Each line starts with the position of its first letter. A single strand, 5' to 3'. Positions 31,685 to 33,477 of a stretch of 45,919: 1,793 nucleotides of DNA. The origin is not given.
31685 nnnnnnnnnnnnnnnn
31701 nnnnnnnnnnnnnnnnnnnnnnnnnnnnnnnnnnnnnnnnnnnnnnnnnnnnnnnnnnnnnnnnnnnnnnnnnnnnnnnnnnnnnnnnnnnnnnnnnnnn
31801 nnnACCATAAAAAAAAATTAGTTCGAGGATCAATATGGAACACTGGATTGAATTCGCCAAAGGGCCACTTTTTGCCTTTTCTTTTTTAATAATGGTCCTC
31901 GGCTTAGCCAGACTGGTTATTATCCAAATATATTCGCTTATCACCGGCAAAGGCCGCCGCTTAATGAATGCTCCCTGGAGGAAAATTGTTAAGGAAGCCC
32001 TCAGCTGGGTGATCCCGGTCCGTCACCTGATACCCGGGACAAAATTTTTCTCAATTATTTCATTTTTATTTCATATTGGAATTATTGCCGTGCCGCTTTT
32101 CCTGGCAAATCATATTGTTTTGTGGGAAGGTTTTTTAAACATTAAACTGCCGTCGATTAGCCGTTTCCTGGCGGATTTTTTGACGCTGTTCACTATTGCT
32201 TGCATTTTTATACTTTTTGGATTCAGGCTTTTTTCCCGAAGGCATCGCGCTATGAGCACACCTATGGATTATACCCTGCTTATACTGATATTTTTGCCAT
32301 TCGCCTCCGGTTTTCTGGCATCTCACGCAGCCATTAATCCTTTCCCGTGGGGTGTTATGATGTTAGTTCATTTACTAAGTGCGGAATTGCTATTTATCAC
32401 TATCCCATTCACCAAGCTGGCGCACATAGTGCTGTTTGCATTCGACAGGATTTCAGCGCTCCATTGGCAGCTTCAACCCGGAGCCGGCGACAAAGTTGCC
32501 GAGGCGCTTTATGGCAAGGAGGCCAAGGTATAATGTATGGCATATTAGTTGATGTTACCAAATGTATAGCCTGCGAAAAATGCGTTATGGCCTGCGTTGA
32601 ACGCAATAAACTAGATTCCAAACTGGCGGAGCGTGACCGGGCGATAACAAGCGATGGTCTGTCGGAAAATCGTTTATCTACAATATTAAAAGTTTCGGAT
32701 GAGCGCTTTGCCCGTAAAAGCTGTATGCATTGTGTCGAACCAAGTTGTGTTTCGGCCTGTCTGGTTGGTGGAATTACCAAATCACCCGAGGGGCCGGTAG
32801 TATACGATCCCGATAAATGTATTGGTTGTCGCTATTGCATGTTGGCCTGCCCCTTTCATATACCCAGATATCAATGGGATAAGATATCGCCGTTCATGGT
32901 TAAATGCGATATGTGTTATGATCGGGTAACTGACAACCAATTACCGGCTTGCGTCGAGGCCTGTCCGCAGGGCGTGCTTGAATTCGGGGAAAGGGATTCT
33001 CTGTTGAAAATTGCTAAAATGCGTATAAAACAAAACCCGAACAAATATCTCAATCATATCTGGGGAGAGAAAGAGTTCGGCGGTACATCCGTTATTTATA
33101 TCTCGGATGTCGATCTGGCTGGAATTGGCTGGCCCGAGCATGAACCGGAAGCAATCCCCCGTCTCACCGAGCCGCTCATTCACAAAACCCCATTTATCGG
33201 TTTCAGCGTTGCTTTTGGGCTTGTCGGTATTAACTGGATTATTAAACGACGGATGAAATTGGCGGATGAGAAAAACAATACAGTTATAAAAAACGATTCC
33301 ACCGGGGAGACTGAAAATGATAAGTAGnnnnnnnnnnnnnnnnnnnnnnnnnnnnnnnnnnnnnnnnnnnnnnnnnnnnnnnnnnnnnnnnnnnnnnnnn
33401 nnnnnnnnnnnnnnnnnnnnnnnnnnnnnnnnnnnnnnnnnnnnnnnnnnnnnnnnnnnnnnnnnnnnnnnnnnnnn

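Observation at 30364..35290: DsrK-M-O-P-type transmembrane redox operon with rearranged order, a fused cytochrome, and no dsrAB/dsrC context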

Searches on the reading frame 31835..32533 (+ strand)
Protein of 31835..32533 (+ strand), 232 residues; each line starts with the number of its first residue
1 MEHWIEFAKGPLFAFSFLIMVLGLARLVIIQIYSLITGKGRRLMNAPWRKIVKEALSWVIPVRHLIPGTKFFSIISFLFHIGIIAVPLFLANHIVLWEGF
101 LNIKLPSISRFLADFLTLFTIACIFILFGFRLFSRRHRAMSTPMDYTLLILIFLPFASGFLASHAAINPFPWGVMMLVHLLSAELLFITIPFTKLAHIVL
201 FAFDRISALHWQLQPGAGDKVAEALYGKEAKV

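Call 4: search_protein_families(library=pfam, proteins=[window:31835-32533:+], max_evalue=0.01)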
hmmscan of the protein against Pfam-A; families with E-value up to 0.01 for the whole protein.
window:31835-32533:+ (232 aa): 1 family
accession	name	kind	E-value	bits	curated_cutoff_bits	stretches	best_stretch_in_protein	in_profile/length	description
PF02665.19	Nitrate_red_gam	-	0.00016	21.8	22.9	0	70-163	42-141/217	Nitrate reductase gamma subunit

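Call 19: search_solved_structures(query=window:31835-32533:+, max_evalue=1)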
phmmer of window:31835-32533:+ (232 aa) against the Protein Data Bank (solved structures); distinct sequences matched with E-value up to 1: 3.
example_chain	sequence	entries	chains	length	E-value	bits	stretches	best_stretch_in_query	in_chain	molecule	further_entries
1y5l_C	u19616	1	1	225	0.034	17.3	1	48-163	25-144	Respiratory nitrate reductase 1 gamma chain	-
1q16_C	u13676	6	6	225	0.037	17.2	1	48-163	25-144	Respiratory nitrate reductase 1 gamma chain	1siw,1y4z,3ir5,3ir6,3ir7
1y5i_C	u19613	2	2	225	0.049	16.8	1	48-162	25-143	Respiratory nitrate reductase 1 gamma chain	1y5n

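Call 20: search_protein_families(library=ncbifam, proteins=[window:31835-32533:+], max_evalue=0.01)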
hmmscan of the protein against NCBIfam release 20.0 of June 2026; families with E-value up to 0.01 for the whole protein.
window:31835-32533:+ (232 aa): 5 families
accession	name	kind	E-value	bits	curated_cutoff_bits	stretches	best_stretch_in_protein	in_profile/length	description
NF045723.1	memb_anch_TmcC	equivalog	8.2e-35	120.3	240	1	4-205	3-202/218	TmcC family electron transfer complex membrane anchor subunit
NF045716.1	sulf_resp_HmcE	equivalog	8.3e-32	110.6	275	1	6-206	3-205/226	sulfate respiration complex protein HmcE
NF038018.1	qmoC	equivalog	2.6e-07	30.5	300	1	71-199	228-352/360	quinone-interacting membrane-bound oxidoreductase complex subunit QmoC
NF011607.0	PRK15033.1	subfamily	0.00011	21.2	524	1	135-199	302-365/389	tricarballylate utilization 4Fe-4S protein TcuB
TIGR00351.1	narI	equivalog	0.00078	19.4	105.55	1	57-164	34-145/225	respiratory nitrate reductase subunit gamma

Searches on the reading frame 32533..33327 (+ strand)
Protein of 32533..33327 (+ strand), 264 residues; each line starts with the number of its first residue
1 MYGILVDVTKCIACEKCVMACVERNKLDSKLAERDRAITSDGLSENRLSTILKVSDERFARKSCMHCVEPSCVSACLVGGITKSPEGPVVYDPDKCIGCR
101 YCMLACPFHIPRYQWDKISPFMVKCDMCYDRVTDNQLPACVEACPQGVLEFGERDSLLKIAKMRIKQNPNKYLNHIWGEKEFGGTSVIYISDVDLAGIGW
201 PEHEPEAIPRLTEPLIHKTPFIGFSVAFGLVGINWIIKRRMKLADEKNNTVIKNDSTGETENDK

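Call 4: search_protein_families(library=pfam, proteins=[window:32533-33327:+], max_evalue=0.01)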
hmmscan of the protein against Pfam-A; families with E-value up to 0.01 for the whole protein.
window:32533-33327:+ (264 aa): 10 families
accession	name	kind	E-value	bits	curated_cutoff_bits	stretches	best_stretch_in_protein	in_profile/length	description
PF13247.11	Fer4_11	-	2.3e-23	82.7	26.2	1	59-154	5-100/100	4Fe-4S dicluster domain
PF12838.12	Fer4_7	-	6.2e-13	49.4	27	2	64-109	2-51/52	4Fe-4S dicluster domain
PF13237.11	Fer4_10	-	1.1e-10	41.7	25.5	1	89-145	2-53/53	4Fe-4S dicluster domain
PF13187.11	Fer4_9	-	7.6e-10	39.1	27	1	95-148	1-51/52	4Fe-4S dicluster domain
PF12797.12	Fer4_2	-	1.4e-08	34.6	24.5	2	88-108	2-22/22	4Fe-4S binding domain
PF00037.32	Fer4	-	1.4e-08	34.6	21.1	1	89-110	1-22/24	4Fe-4S binding domain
PF12837.12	Fer4_6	-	2.5e-08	33.9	25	1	89-110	2-23/24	4Fe-4S binding domain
PF14697.11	Fer4_21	-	1.2e-05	25.8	35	2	61-108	5-53/59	4Fe-4S dicluster domain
PF12800.12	Fer4_4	-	0.00062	20.4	24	1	93-108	1-16/17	4Fe-4S binding domain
PF13459.11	Fer4_15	-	0.0082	17.3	22.4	0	4-30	1-27/66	4Fe-4S single cluster domain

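Call 18: search_solved_structures(query=window:32533-33327:+, max_evalue=0.00001)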
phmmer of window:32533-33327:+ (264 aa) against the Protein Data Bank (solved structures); distinct sequences matched with E-value up to 0.00001: 26.
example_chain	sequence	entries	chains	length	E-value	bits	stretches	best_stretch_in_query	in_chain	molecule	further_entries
1kqf_B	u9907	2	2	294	1.3e-30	109.6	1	5-190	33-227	FORMATE DEHYDROGENASE, NITRATE-INDUCIBLE, IRON-SULFUR SUBUNIT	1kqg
30gj_B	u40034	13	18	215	9.1e-21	77.2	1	5-180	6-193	Formate dehydrogenase, beta subunit, putative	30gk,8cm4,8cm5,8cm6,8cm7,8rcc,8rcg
8rc8_B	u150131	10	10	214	1e-20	77.1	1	5-180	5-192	Formate dehydrogenase, beta subunit, putative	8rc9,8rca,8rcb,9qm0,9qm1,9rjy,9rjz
6sdr_B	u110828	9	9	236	1.6e-20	76.5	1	5-180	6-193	Formate dehydrogenase, beta subunit, putative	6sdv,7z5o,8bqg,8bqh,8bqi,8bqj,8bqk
2ivf_B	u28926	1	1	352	3.9e-17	65.3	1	61-162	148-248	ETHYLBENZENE DEHYDROGENASE BETA-SUBUNIT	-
2vpw_B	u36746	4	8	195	8e-17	64.3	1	2-155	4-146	NRFC PROTEIN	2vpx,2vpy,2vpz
9mqx_E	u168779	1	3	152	8.1e-17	64.3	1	62-158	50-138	Fe-S-cluster-containing hydrogenase subunit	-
1h0h_B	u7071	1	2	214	4.5e-16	61.9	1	59-167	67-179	FORMATE DEHYDROGENASE SUBUNIT BETA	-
9vap_B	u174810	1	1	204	3.9e-15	58.8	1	4-120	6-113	4Fe-4S dicluster domain-containing protein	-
4ydd_B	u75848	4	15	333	5.6e-15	58.3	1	61-211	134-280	DMSO reductase family type II enzyme, iron-sulfur subunit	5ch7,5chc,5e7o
6cz7_B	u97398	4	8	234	9.5e-15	57.5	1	3-111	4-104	4Fe-4S ferredoxin, iron-sulfur binding domain protein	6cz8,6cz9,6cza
1q16_B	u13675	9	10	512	1.8e-14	56.6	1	60-147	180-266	Respiratory nitrate reductase 1 beta chain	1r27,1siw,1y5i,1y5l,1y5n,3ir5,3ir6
7qv7_B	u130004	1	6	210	4.2e-14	55.4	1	63-109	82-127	Hydrogen dependent carbon dioxide reductase subunit HycB4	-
1y4z_B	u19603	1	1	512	5.7e-14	54.9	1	60-147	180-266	Respiratory nitrate reductase 1 beta chain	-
3egw_B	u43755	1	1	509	1.1e-13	54.1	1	60-147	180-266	Respiratory nitrate reductase 1 beta chain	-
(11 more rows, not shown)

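Call 20: search_protein_families(library=ncbifam, proteins=[window:32533-33327:+], max_evalue=0.01)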
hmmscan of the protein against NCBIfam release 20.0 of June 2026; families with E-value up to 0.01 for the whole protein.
window:32533-33327:+ (264 aa): 40 families (the best 25 are shown)
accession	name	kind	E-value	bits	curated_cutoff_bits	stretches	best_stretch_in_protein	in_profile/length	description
NF045715.1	sulf_resp_HmcB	equivalog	7.8e-72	242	420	1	2-256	37-301/307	sulfate respiration complex iron-sulfur protein HmcB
NF008134.0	PRK10882.1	equivalog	1.6e-59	201.6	263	1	3-248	40-323/329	hydrogenase 2 operon protein HybA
TIGR01582.1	FDH-beta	equivalog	7.3e-35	120.4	334.7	1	4-190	24-220/283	formate dehydrogenase subunit beta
TIGR02951.1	DMSO_dmsB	equivalog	1e-33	116.6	214.1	1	2-157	2-156/161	DMSO/selenate family reductase complex B subunit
NF045797.1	DsrO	equivalog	1.2e-26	93.6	200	1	2-153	44-201/235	sulfate reduction electron transfer complex DsrMKJOP subunit DsrO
TIGR03149.1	cyt_nit_nrfC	equivalog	9.7e-26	90.5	377.6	1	2-157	39-187/225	cytochrome c nitrite reductase Fe-S protein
NF041782.1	mnquin_red_QrcC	equivalog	2.4e-23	83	400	1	2-115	1-120/239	menaquinone reductase iron-sulfur cluster-binding subunit QrcC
NF011569.0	PRK14993.1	equivalog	2.1e-21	76.5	416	1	2-164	44-199/244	tetrathionate reductase subunit TtrB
NF038355.1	FDH3_beta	equivalog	5.2e-21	75.5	240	1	5-128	6-121/180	formate dehydrogenase FDH3 subunit beta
NF009408.0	PRK12769.1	equivalog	6.1e-21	74.2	1003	1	4-171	5-164/659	formate-dependent uric acid utilization protein AegA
TIGR03478.1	DMSO_red_II_bet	subfamily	1.8e-18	66.5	480.7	1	62-156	129-222/321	DMSO reductase family type II enzyme, iron-sulfur subunit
NF041715.1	arsenate_red_ArrB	equivalog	4.2e-17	62.5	450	2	2-112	3-105/233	arsenate respiratory reductase iron-sulfur subunit ArrB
NF042979.1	EthbenzDh_ebdB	equivalog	1.2e-16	60.5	740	1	62-193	151-278/354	ethylbenzene dehydrogenase subunit beta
NF009451.0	PRK12809.1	equivalog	2.8e-16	58.9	1154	1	4-166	5-151/639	formate-dependent uric acid utilization protein YgfT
NF045766.1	PhenlGlyoxDHPadI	equivalog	2e-15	56.5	700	1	5-157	8-141/443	NADH-dependent phenylglyoxylate dehydrogenase subunit beta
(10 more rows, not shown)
